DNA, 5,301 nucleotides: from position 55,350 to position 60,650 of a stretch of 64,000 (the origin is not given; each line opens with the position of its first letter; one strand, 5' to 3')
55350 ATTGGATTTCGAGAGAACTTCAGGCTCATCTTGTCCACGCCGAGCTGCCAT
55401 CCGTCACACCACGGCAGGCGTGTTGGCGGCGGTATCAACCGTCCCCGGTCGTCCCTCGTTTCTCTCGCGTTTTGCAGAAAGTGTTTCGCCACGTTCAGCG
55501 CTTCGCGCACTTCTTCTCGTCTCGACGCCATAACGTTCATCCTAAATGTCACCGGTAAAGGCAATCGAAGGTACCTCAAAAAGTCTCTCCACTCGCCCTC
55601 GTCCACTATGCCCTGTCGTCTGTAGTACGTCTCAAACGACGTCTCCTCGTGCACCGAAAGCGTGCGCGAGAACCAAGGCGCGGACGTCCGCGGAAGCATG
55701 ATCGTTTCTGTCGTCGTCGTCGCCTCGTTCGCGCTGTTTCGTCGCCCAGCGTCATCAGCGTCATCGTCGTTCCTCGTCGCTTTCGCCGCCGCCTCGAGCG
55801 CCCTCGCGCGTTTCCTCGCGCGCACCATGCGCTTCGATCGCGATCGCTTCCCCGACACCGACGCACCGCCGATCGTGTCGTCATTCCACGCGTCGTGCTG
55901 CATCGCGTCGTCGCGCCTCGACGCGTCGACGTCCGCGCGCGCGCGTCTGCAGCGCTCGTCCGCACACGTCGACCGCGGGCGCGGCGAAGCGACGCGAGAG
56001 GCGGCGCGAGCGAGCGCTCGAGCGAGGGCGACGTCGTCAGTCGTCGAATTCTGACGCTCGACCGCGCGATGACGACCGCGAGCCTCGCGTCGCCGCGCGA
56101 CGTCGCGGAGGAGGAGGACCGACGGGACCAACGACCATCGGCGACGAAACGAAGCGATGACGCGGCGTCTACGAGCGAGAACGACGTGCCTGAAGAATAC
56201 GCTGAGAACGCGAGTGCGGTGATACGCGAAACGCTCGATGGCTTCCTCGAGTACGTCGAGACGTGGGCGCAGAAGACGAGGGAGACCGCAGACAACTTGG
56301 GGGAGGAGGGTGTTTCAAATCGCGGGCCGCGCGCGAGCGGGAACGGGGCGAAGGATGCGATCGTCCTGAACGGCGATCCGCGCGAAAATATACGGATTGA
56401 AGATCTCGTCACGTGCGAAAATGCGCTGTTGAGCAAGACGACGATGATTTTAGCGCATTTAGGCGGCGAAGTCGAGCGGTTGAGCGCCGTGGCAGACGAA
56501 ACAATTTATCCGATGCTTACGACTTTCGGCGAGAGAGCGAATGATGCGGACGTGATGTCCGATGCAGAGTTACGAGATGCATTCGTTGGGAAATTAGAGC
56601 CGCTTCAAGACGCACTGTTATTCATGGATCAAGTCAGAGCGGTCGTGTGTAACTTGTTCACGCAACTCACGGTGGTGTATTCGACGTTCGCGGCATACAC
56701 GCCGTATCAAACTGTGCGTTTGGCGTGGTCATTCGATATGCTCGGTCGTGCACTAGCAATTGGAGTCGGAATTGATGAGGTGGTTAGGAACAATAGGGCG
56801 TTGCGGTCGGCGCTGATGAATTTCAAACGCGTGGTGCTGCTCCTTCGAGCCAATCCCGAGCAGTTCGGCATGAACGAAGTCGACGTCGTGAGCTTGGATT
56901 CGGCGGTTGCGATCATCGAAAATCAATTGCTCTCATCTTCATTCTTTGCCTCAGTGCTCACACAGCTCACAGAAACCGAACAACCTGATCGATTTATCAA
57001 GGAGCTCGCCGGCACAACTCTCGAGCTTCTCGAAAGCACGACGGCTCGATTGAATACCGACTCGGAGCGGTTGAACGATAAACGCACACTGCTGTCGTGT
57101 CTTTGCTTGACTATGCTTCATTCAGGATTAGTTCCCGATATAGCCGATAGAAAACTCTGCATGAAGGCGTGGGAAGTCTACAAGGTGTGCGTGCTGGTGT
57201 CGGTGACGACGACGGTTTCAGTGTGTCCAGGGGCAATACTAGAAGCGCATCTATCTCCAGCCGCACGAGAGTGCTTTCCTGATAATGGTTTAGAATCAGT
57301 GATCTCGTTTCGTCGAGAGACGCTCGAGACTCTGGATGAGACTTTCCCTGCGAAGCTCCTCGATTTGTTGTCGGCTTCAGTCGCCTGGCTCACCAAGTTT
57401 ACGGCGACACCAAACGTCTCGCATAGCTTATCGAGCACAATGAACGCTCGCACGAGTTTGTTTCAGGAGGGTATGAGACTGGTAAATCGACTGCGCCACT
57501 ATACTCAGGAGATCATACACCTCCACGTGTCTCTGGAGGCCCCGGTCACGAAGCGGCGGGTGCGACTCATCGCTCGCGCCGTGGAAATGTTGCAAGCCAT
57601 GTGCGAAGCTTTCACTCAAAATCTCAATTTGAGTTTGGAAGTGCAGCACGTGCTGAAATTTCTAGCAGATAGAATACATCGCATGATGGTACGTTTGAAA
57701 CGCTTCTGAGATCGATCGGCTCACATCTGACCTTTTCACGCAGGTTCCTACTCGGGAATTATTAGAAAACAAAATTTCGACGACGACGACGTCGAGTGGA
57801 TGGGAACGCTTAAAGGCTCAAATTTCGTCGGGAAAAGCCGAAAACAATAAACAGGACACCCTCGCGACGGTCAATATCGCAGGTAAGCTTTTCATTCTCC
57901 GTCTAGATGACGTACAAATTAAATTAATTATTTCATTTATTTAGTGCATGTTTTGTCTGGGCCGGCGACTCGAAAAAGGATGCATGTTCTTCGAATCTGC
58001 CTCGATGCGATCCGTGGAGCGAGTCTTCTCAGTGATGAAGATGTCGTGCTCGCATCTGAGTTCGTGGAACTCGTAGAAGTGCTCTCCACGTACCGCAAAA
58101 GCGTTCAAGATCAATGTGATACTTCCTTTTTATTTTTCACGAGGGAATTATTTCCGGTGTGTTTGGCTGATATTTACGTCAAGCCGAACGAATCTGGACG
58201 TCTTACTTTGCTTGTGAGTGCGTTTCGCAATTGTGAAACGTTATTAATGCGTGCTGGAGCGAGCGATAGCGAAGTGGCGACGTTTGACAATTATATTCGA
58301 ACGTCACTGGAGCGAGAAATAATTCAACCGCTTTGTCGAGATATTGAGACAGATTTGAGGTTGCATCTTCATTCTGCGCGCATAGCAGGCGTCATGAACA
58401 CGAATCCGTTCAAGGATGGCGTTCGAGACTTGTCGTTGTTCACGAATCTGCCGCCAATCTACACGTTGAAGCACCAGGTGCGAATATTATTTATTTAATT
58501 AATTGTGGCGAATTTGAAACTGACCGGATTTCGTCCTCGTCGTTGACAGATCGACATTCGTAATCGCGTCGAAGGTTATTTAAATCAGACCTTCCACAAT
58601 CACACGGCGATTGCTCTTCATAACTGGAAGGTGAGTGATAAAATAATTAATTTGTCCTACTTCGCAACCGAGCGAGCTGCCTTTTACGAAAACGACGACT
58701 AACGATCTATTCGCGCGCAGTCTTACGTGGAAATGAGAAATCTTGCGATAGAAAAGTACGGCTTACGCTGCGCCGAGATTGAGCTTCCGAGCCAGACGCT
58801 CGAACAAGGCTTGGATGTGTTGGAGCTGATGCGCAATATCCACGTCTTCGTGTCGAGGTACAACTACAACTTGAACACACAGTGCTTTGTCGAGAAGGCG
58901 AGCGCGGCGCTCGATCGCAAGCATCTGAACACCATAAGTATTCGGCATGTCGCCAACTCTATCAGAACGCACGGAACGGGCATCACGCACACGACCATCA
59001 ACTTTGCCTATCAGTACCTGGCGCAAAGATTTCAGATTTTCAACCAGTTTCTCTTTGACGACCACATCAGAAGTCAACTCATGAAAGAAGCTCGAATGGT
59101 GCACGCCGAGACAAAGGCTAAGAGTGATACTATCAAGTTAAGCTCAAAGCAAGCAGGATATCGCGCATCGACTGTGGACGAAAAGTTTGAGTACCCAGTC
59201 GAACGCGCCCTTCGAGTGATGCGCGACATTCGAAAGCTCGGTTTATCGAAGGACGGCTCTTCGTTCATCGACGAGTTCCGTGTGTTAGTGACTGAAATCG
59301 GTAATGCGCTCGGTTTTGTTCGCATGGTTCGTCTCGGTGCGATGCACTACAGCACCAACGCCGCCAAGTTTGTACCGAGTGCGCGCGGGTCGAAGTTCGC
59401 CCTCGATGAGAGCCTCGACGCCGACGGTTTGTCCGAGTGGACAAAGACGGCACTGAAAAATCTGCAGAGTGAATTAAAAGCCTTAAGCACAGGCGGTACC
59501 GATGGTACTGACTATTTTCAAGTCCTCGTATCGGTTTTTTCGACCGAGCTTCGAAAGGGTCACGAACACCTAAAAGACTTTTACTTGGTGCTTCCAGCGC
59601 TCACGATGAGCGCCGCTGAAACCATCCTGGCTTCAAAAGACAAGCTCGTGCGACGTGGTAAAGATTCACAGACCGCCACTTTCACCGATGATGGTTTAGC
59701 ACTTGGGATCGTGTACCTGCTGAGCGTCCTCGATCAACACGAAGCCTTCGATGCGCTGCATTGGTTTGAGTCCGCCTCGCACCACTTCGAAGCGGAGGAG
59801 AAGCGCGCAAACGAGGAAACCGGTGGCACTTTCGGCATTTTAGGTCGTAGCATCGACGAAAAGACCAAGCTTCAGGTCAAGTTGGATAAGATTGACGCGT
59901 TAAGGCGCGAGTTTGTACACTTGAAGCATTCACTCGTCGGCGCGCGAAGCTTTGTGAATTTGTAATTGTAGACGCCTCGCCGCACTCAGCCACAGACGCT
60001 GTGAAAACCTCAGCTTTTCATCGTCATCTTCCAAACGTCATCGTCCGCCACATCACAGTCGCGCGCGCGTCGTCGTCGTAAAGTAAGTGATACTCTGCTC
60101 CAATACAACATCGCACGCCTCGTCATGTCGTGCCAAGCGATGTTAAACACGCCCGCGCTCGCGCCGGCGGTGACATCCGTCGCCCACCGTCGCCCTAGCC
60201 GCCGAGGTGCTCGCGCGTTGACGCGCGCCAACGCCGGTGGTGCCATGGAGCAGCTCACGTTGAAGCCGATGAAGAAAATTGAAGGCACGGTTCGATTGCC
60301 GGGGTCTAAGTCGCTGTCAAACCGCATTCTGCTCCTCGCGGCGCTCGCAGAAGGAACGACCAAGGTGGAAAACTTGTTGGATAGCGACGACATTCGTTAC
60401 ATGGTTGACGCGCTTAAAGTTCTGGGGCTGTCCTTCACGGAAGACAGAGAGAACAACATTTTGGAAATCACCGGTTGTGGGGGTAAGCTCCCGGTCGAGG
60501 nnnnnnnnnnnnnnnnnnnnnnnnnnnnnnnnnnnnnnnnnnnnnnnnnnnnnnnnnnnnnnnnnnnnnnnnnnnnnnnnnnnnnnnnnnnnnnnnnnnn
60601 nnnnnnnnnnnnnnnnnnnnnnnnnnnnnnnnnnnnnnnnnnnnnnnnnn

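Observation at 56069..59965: WASH-complex subunit SWIP/WASHC4 orthologue in a green alga, built from five exons with short AT-rich introns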

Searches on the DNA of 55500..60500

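Call 59: search_rna_families(source=window, start=55500, end=60500, threshold=evalue, max_evalue=1)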
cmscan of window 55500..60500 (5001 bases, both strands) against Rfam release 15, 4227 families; matches with E-value up to 1: 0.
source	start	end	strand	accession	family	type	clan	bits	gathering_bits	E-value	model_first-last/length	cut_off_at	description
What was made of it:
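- Tried and rejected: Rfam found no RNA family, such as an intronic snoRNA, in 55500-60500 (call 59).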

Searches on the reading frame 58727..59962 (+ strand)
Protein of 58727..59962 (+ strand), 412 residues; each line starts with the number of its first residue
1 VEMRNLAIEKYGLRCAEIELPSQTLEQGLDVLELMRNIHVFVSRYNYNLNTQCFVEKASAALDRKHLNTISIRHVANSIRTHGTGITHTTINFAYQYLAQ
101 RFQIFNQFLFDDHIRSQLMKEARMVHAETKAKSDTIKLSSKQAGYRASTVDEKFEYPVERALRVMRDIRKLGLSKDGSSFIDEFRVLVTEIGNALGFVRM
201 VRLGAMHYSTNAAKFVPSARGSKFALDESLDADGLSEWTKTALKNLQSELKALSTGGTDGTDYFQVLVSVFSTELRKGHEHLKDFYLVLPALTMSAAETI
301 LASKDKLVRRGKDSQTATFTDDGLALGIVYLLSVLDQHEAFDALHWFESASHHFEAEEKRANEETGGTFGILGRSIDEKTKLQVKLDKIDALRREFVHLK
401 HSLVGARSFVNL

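Call 16: find_homologous_proteins(query=window:58727-59962:+, max_evalue=0.00001)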
Query seq(412 aa) (412 aa): 244 proteins with E <= 0.00001 among 6935 candidates; the best 120 are listed.
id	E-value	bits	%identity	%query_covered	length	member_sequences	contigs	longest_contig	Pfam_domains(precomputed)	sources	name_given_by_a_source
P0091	3.6e-262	887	99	100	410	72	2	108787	PF14744.12,PF14746.12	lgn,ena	-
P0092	2.6e-222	756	84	100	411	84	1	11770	PF14744.12,PF14746.12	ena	-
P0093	8.2e-216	734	81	100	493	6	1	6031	PF14744.12,PF14746.12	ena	-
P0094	7.0e-215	731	81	100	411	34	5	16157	PF14744.12,PF14746.12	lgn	-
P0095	6.2e-204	695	77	100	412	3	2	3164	PF14744.12,PF14746.12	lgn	-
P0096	1.2e-103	365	47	99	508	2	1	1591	PF14744.12,PF14746.12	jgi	jgi:WASH complex subunit 7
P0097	1.6e-102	362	46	99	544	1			PF14744.12,PF14746.12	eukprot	eukprot:TRINITY_DN6722_c0_g1_i1.p1 TRINITY_DN6722_c0_g1~~TRINITY_DN6722_c0_g1_i1.p1 ORF type:complet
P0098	2.0e-102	361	46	99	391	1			PF14744.12,PF14746.12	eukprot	eukprot:GEZU01030217.1.p2 GENE.GEZU01030217.1~~GEZU01030217.1.p2 ORF type:complete len:420 (-),score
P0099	6.4e-102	360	46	99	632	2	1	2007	PF14744.12,PF14745.12,PF14746.12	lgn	-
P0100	1.9e-101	358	47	99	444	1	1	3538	PF14744.12,PF14746.12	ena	-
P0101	2.2e-101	358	47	92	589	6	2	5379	PF14744.12,PF14746.12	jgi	jgi:WASH complex subunit 7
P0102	6.9e-101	356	46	99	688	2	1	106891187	PF14744.12,PF14745.12,PF14746.12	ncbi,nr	ncbi:unnamed protein product [Oreochromis niloticus]|nr:unnamed protein product [Mustela putorius fu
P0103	7.5e-101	356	46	99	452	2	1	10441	PF14744.12,PF14746.12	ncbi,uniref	ncbi:WASH complex subunit 4 [Xenotaenia resolanae]|uniref:WASH complex subunit 4 n=1 Tax=Xenotaenia 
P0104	7.5e-101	356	46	99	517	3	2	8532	PF14744.12,PF14746.12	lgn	-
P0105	1.1e-100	355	47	99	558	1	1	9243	PF14744.12,PF14746.12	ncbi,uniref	ncbi:WASH complex subunit 4 [Ameca splendens]|uniref:WASH complex subunit 4 n=1 Tax=Ameca splendens 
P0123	8.8e-93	330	43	99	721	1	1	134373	PF14744.12,PF14745.12,PF14746.12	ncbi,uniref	ncbi:WASH complex subunit 4-like, partial [Stegodyphus dumicola]|uniref:WASH complex subunit 4-like 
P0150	8.1e-85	303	40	99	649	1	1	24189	PF14744.12,PF14746.12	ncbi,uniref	ncbi:PREDICTED: WASH complex subunit 7-like, partial [Charadrius vociferus]|uniref:WASH complex subu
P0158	1.2e-83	299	44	87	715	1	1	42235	PF14744.12,PF14745.12,PF14746.12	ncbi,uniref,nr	ncbi:WASH complex subunit 7 [Portunus trituberculatus]|uniref:WASH complex subunit 7 n=1 Tax=Portunu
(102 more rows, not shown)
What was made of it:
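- Tried and rejected: This looks like a candidate-cap artefact, because the exon 5 query found 244 homologues (call 16).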

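Call 20: find_encoding_contigs(protein=P0092, flank=6000, max_places=2)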
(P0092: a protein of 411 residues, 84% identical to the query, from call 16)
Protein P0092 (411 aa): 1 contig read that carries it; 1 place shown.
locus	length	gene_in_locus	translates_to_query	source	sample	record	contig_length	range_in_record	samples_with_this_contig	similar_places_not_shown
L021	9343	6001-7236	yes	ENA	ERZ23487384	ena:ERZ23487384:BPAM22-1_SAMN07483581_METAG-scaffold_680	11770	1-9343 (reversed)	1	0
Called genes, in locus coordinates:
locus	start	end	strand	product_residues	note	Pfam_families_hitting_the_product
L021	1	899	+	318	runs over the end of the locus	PF00638:Ran_BP1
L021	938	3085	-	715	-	PF01728:FtsJ (faint), PF01189:Methyltr_RsmB-F, PF25376:Pre-PUA_NSUN2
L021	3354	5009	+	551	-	PF14745:WASH-4_N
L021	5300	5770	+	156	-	PF14744:WASH-7_mid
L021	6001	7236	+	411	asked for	PF14744:WASH-7_mid, PF14746:WASH-7_C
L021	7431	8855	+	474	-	PF00275:EPSP_synthase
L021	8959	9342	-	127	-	?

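Call 21: find_encoding_contigs(protein=P0094, flank=6000, max_places=2)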
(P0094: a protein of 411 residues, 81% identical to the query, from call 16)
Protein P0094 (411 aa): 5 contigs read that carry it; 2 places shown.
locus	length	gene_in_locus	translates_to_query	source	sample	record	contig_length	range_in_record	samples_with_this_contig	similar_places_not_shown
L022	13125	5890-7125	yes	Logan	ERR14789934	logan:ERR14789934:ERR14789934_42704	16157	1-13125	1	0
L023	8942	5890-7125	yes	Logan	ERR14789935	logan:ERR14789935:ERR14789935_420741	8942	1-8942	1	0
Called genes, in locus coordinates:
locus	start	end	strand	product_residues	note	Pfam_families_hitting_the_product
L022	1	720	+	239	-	?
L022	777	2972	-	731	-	PF01189:Methyltr_RsmB-F, PF01728:FtsJ (weak), PF25376:Pre-PUA_NSUN2 (weak)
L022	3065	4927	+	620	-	PF14745:WASH-4_N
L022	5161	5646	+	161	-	PF14744:WASH-7_mid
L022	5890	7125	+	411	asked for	PF14744:WASH-7_mid, PF14746:WASH-7_C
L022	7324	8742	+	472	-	PF00275:EPSP_synthase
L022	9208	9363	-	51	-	-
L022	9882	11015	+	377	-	PF00847:AP2 (weak)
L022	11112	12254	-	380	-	PF03749:SfsA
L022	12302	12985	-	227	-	PF02545:Maf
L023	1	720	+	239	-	?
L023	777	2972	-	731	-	PF01189:Methyltr_RsmB-F, PF01728:FtsJ (weak), PF25376:Pre-PUA_NSUN2 (weak)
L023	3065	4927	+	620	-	PF14745:WASH-4_N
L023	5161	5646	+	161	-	PF14744:WASH-7_mid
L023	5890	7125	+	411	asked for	PF14744:WASH-7_mid, PF14746:WASH-7_C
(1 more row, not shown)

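Call 22: find_encoding_contigs(protein=P0095, flank=6000, max_places=2)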
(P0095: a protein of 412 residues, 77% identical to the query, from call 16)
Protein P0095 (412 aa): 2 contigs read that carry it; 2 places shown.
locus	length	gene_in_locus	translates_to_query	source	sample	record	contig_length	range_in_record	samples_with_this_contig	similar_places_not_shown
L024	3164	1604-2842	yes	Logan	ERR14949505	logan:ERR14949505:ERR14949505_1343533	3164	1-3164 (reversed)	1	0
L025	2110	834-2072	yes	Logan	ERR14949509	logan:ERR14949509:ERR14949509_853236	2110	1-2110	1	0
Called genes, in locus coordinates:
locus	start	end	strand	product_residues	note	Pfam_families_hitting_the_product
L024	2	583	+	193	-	?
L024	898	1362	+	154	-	PF14744:WASH-7_mid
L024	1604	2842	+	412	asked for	PF14744:WASH-7_mid, PF14746:WASH-7_C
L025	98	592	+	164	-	PF14744:WASH-7_mid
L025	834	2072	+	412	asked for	PF14744:WASH-7_mid, PF14746:WASH-7_C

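Call 23: find_encoding_contigs(protein=P0093, flank=6000, max_places=2)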
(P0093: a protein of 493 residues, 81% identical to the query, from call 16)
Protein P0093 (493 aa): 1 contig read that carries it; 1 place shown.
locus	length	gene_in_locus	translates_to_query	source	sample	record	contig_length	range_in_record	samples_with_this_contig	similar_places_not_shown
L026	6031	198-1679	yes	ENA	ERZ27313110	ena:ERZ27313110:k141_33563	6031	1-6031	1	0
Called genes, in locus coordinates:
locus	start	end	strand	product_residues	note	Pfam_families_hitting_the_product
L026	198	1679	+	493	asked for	PF14744:WASH-7_mid, PF14746:WASH-7_C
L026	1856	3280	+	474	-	PF00275:EPSP_synthase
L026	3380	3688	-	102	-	PF02953:zf-Tim10_DDP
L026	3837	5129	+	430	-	PF00847:AP2 (faint)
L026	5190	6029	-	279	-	?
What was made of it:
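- Synteny NSUN2-SWIP-EPSPS is conserved in other Ostreococcus clades (calls 20-23).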

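Call 35: find_encoding_contigs(protein=P0102, flank=1000, max_places=1)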
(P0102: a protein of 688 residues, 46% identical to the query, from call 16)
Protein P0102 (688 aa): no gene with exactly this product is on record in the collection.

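Call 36: find_encoding_contigs(protein=P0158, flank=500, max_places=1)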
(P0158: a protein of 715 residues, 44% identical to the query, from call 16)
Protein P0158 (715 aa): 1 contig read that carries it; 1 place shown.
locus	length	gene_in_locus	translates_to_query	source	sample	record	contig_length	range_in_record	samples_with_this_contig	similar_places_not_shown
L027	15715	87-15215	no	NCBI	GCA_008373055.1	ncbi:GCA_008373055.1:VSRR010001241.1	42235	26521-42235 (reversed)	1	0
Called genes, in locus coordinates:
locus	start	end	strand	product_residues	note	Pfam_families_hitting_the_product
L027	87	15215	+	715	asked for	PF14745:WASH-4_N, PF14744:WASH-7_mid, PF14746:WASH-7_C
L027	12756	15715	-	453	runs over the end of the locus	PF06068:TIP49, PF05496:RuvB_N (faint), PF00004:AAA, PF13401:AAA_22 (faint), PF17856:TIP49_C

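Call 37: find_encoding_contigs(protein=P0123, flank=500, max_places=1)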
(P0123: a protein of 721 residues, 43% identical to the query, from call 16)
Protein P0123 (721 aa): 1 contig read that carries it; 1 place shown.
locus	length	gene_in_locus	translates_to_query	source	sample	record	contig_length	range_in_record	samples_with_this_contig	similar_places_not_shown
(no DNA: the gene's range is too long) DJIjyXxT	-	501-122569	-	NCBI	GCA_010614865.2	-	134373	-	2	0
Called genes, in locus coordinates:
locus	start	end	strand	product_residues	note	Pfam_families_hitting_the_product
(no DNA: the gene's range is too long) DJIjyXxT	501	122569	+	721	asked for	PF14745:WASH-4_N, PF14744:WASH-7_mid, PF14746:WASH-7_C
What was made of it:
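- Tried and rejected: Animal genomic loci: P0102 was not on record (call 35) and the P0123 gene was too long (call 37).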

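Call 42: find_encoding_contigs(protein=P0150, flank=300, max_places=1)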
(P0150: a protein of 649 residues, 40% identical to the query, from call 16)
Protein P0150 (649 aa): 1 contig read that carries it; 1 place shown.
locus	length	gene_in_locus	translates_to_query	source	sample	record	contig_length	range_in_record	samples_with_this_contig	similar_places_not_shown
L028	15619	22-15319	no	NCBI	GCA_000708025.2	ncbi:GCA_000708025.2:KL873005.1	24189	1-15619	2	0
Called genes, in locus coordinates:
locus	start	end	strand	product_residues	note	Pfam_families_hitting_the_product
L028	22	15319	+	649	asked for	PF14744:WASH-7_mid, PF14746:WASH-7_C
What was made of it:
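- Tried and rejected: Crab and bird loci worked (calls 36, 42).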

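Call 45: list_cluster_members(proteins=[P0091, window:58733-59962:+, window:56069-57706:+, window:57980-58495:+])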
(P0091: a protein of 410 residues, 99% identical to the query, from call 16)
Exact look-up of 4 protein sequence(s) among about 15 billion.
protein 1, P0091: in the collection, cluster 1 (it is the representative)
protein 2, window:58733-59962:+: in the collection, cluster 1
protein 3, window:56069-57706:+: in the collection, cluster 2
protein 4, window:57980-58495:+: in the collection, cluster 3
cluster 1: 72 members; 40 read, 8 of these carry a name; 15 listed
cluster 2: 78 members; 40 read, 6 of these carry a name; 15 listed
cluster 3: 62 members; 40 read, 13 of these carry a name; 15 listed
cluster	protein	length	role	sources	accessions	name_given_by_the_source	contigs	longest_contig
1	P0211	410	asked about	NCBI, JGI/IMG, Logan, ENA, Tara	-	WASH complex subunit 7 | strand:+ start:8748 stop:9980 length:1233 start_codon:yes stop_codon:yes ...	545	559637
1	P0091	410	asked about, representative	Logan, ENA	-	-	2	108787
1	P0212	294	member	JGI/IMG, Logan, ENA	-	WASH complex subunit 7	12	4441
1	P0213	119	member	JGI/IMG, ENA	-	WASH complex subunit 7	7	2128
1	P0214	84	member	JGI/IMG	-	WASH complex subunit 7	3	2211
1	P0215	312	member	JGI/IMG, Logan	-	WASH complex subunit 7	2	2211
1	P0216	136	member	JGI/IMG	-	WASH complex subunit 7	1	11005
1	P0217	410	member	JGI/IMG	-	WASH complex subunit 7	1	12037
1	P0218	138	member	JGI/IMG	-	WASH complex subunit 7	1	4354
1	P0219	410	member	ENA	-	-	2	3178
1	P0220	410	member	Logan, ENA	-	-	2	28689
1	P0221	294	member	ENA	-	-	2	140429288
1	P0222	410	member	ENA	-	-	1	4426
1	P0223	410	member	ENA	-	-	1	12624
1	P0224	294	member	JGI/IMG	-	-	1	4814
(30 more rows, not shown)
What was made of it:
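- The locus is present with near-identical sequence in hundreds of environmental contigs (call 45).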
